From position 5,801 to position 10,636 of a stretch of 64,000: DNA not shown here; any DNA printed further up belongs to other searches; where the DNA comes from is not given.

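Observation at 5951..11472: Duplicated module: giant secreted LCAT/PGAP1-like lipase followed by conserved small membrane protein(s) with an identical C-terminal tail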

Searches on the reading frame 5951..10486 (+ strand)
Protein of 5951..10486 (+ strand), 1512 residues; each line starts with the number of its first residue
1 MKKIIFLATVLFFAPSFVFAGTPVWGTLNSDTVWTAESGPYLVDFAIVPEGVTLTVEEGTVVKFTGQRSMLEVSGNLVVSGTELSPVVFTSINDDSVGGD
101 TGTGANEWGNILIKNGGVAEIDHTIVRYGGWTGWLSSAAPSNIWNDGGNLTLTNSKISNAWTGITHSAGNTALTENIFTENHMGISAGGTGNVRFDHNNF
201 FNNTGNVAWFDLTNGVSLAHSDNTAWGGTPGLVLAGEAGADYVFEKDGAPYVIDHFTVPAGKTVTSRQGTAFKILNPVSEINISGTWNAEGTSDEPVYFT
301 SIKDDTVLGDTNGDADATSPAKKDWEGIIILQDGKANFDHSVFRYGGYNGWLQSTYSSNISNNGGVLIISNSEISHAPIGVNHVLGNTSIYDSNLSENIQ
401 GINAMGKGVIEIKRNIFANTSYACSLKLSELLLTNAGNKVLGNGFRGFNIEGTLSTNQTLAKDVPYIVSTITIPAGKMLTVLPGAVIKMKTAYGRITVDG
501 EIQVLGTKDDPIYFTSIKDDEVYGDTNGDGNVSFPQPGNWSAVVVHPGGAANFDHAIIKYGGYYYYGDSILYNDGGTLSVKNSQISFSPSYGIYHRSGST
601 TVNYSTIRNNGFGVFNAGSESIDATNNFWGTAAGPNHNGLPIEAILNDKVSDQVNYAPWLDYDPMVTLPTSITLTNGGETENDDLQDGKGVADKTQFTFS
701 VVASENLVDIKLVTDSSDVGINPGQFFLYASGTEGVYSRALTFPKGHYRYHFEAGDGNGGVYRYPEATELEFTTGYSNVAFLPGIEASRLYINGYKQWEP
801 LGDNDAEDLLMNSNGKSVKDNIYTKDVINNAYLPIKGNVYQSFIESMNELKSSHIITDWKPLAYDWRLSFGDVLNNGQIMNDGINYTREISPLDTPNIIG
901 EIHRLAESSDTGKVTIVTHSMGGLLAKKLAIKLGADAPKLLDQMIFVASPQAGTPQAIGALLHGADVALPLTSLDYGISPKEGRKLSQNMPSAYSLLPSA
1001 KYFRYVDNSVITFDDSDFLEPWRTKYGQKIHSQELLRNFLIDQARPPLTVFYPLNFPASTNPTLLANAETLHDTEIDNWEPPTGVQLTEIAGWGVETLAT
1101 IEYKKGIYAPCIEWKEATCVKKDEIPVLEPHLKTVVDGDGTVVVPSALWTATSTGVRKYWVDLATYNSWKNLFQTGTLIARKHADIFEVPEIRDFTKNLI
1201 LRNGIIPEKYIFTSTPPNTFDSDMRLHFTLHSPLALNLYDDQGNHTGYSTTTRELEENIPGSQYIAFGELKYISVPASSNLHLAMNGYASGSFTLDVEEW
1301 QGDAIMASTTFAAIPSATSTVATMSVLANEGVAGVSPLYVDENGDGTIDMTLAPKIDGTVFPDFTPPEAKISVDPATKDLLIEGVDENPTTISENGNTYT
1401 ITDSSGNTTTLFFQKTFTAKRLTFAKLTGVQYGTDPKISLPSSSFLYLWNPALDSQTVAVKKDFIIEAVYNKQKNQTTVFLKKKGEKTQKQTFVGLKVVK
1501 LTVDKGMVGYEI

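Call 3: search_protein_families(library=pfam, proteins=[window:5951-10486:+], max_evalue=0.1)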
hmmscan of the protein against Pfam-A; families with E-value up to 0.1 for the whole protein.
window:5951-10486:+ (1512 aa): 5 families
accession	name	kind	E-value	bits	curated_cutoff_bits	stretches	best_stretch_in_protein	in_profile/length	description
PF02450.21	LCAT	-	1.7e-06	28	21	1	861-1001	89-206/392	Lecithin:cholesterol acyltransferase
PF07819.20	PGAP1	-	9.1e-05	22.8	24.3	1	898-956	75-134/233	PGAP1-like alpha/beta domain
PF24096.1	DUF7379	-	0.0012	19.2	33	1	907-957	65-118/191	Domain of unknown function (DUF7379)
PF12697.13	Abhydrolase_6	-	0.0037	18.4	26.3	1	862-991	31-135/217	Alpha/beta hydrolase family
PF00561.26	Abhydrolase_1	-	0.095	12.8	25.8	0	902-956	59-111/245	alpha/beta hydrolase fold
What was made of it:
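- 5951..10489 (+): lipA: 1512-aa exported protein. It has an N-terminal signal-peptide-like sequence (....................|GTP), three ~210-aa beta-helix-like repeats, the shared lipase module, and a beta-rich C-terminal extension. Pfam LCAT 28 bits, above the cut-off of 21 (call 3).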

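Call 9: search_protein_families(library=ncbifam, proteins=[window:5951-10486:+], max_evalue=0.01)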
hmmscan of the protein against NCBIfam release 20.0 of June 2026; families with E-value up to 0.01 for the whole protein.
window:5951-10486:+ (1512 aa): 1 family
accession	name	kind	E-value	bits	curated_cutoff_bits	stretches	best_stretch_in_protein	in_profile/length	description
TIGR03804.1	para_beta_helix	repeat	0.0042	16.7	19.45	1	167-204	7-43/44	parallel beta-helix repeat protein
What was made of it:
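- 5951..10489 (+): Weak para_beta_helix repeat match (call 9).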
